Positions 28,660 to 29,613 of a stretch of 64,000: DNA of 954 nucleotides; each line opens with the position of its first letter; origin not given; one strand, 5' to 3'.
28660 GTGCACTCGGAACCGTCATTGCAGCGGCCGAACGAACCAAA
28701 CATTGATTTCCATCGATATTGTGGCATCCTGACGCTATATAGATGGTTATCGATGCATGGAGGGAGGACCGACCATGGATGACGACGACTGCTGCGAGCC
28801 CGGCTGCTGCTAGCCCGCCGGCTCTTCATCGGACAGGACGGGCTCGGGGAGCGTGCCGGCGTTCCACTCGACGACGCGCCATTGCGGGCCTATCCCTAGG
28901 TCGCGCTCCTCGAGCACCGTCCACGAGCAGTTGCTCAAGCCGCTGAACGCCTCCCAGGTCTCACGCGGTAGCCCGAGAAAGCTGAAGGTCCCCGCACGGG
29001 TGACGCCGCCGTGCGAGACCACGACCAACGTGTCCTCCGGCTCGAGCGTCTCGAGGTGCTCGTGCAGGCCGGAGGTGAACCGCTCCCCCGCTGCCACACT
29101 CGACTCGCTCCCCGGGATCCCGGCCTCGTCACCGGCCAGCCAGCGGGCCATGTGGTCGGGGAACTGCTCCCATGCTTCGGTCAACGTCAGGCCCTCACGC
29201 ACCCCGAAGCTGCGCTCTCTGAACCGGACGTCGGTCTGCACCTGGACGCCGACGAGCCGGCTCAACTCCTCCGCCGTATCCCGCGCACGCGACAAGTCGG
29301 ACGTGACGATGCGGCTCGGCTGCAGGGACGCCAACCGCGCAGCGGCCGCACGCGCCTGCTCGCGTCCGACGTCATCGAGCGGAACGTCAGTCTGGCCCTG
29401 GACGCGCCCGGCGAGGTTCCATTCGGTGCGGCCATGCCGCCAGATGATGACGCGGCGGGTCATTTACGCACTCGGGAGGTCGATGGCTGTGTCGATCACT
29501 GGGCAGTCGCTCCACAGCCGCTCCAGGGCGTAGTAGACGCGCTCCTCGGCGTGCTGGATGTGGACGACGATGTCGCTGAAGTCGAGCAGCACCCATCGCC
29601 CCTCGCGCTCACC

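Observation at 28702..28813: Hidden 12-aa Cys-rich peptide (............) with its own RBS and two ArsR-type boxes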

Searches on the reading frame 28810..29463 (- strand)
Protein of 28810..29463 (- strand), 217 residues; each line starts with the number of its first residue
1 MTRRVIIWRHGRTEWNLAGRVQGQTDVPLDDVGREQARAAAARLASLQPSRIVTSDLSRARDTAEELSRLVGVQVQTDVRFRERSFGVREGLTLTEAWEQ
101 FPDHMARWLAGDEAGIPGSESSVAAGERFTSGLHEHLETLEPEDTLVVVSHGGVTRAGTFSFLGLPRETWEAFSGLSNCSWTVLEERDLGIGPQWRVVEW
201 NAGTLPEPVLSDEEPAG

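Call 5: search_protein_families(library=pfam, proteins=[window:28810-29463:-])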
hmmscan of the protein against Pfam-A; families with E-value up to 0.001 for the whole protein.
window:28810-29463:- (217 aa): 1 family
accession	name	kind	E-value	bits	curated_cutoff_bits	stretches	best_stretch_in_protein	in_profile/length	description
PF00300.27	His_Phos_1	-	2.4e-52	177.9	21.7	1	5-201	1-192/194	Histidine phosphatase superfamily (branch 1)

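Call 44: search_protein_families(library=ncbifam, proteins=[window:28810-29463:-], max_evalue=0.001)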
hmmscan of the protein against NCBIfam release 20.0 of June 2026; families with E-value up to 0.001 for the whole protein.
window:28810-29463:- (217 aa): 19 families
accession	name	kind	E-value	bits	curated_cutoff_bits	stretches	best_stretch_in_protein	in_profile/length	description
TIGR03162.1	ribazole_cobC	equivalog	3.3e-32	111.3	162.9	1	6-183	2-175/176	alpha-ribazole phosphatase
NF005567.0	PRK07238.1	equivalog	6.6e-29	101.4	326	1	4-151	179-326/378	bifunctional RNase H/acid phosphatase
NF002901.0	PRK03482.1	equivalog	1.1e-25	90.5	261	1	4-185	3-183/215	2,3-diphosphoglycerate-dependent phosphoglycerate mutase GpmB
NF045917.1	PhserinePhPspA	equivalog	4e-23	82.2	350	1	4-185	3-183/211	phosphoserine phosphatase PspA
NF009993.0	PRK13462.1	equivalog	1.9e-20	73.4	226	1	3-166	6-162/203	acid phosphatase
TIGR03848.1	MSMEG_4193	subfamily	3.4e-20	72.4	203.85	1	5-171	2-172/204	MSMEG_4193 family putative phosphomutase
NF011580.0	PRK15004.1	equivalog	1.2e-17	64.6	250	1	5-187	3-184/203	adenosylcobalamin/alpha-ribazole phosphatase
NF038349.1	dPGM_arch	equivalog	1.2e-16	61.1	225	1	5-186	1-171/194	2,3-diphosphoglycerate-dependent phosphoglycerate mutase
NF009994.0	PRK13463.1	equivalog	1.9e-14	53.9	277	1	4-166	4-166/203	phosphoserine phosphatase 1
NF002339.0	PRK01295.1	equivalog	5.1e-13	48.9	316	1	1-161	1-168/206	2,3-bisphosphoglycerate-dependent phosphoglycerate mutase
NF010713.0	PRK14115.1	equivalog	5.1e-12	45.6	305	1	3-104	2-108/248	2,3-diphosphoglycerate-dependent phosphoglycerate mutase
TIGR01258.1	pgm_1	subfamily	6.7e-11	42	81.7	1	4-104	2-107/245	2,3-bisphosphoglycerate-dependent phosphoglycerate mutase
NF010718.0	PRK14120.1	equivalog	1.8e-10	40.6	366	1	2-104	4-111/249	phosphoglyceromutase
NF002217.0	PRK01112.1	equivalog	6.9e-10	38.7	320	1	4-64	3-63/228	2,3-bisphosphoglycerate-dependent phosphoglycerate mutase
NF010715.0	PRK14117.1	equivalog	2.5e-08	33.7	421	1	5-105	4-109/230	phosphoglycerate mutase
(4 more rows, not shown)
